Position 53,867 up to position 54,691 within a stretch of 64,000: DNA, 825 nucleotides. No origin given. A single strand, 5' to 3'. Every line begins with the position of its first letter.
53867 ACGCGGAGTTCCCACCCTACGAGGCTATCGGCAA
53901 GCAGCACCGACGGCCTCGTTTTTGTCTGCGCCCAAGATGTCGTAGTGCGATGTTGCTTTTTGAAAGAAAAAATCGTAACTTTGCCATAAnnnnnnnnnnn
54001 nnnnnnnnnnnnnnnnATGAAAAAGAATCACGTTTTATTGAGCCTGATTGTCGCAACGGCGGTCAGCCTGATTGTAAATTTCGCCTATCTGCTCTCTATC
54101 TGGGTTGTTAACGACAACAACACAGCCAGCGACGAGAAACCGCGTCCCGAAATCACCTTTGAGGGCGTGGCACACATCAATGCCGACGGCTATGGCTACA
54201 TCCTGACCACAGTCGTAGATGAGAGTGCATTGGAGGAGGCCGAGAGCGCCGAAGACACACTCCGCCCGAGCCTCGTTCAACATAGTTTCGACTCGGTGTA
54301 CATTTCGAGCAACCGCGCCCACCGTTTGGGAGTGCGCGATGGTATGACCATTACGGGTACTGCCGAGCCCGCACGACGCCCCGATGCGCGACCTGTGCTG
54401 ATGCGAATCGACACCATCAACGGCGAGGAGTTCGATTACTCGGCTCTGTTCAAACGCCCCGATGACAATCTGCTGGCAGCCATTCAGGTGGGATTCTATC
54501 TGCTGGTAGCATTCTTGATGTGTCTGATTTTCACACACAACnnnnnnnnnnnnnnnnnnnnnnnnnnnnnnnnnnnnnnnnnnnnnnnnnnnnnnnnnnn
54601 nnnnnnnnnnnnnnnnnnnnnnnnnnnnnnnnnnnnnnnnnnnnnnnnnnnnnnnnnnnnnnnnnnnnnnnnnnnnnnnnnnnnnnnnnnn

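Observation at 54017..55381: LytS-type histidine kinase with a predicted periplasmic domain resembling the Rho N-terminal (cold-shock-like OB) RNA-binding domain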

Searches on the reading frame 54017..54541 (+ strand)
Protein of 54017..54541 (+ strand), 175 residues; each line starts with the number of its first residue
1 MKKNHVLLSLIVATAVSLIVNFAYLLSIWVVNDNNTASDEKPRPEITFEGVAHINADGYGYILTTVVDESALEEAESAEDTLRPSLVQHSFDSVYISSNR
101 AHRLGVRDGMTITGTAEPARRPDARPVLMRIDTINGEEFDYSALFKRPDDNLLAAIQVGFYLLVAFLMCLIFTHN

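Call 29: find_related_loci(query=A3, collection=genome_contigs, flank=6000)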
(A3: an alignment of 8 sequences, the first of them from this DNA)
Query A3 (175 aa) in genome_contigs; peptide patterns used: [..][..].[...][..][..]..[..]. (x = any residue, [..] = any of these).
113 stretches matched a pattern; 92 encode a relative of the query (tblastn E <= 1e-3); the best 80 are kept; 80 distinct loci.
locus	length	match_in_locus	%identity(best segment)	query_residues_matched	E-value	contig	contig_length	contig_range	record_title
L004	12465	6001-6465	65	1-175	6e-72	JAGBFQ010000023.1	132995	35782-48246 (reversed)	MAG: Rikenellaceae bacterium isolate RGIG9075 Water_deer_Rectum.Co__c1263283, whole genome shotgun sequence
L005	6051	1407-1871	65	1-175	4e-71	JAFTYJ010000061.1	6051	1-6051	MAG: Rikenellaceae bacterium isolate RGIG4262 Roe_deer_Colon.Co__c1697859, whole genome shotgun sequence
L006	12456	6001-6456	54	1-173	2e-56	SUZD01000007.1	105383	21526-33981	MAG: Rikenellaceae bacterium isolate SIG167 NODE_258_length_105383_cov_6.676552, whole genome shotgun sequence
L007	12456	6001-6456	55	1-173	1e-49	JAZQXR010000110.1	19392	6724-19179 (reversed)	MAG: Rikenellaceae bacterium isolate T1900045161_TC20190155.MAGScoT_cleanbin_000067 SGB_5074_k141_1889954, whole genome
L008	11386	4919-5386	32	2-175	5e-27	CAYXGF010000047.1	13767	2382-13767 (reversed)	MAG TPA_asm: uncultured Alistipes sp. isolate SRP199465_co2_350 genome assembly, contig: NODE_13808_length_13767_cov_5.8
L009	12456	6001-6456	33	6-174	1e-26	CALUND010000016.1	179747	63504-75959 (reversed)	MAG: uncultured Rikenellaceae bacterium isolate E01__bin153 genome assembly, contig: E01__k127_1493159, whole genome sho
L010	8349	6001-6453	34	2-173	3e-26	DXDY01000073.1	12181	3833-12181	MAG TPA_asm: Candidatus Alistipes cottocaccae isolate ChiBcec16-1783 ChiBcec16__C139021_L12181_SAMN08010103, whole genom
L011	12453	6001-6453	34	2-173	6e-26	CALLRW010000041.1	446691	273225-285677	MAG TPA_asm: uncultured Alistipes sp. isolate SRR3313102_bin.8_CONCOCT_v1.1_MAG genome assembly, contig: ERZ1688039.2, w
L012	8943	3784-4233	35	2-173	5e-26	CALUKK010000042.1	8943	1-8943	MAG: uncultured Alistipes sp. isolate E16__bin38 genome assembly, contig: E16__k127_3479437, whole genome shotgun sequen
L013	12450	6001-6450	34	2-173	2e-25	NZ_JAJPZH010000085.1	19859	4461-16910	MAG: Alistipes sp. isolate AH.B8_2 NODE_160_length_19859_cov_7.141638, whole genome shotgun sequence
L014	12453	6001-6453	34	2-173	2e-25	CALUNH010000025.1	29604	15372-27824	MAG: uncultured Alistipes sp. isolate BRZ_MB__bin66 genome assembly, contig: BRZ_MB__NODE_2121_length_29604_cov_33.58648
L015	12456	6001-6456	32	2-173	4e-25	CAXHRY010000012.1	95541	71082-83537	MAG: uncultured Alistipes sp. isolate ena-SAMPLE-TAB-22-03-2024-10:43:23:856-115569 genome assembly, contig: NODE_1764_l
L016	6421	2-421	36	12-173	7e-25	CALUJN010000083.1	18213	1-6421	MAG: uncultured Alistipes sp. isolate E01__bin283 genome assembly, contig: E01__k127_5493449, whole genome shotgun seque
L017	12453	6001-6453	34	2-173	1e-24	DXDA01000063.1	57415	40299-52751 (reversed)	MAG TPA_asm: Candidatus Alistipes intestinigallinarum isolate 5134 ChiHcolR30__C253111_L57415_SAMN08010167, whole genome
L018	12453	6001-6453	34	2-173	2e-24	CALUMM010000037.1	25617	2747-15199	MAG: uncultured Alistipes sp. isolate BRZ_P__bin39 genome assembly, contig: BRZ_P__NODE_2048_length_25617_cov_7.546554,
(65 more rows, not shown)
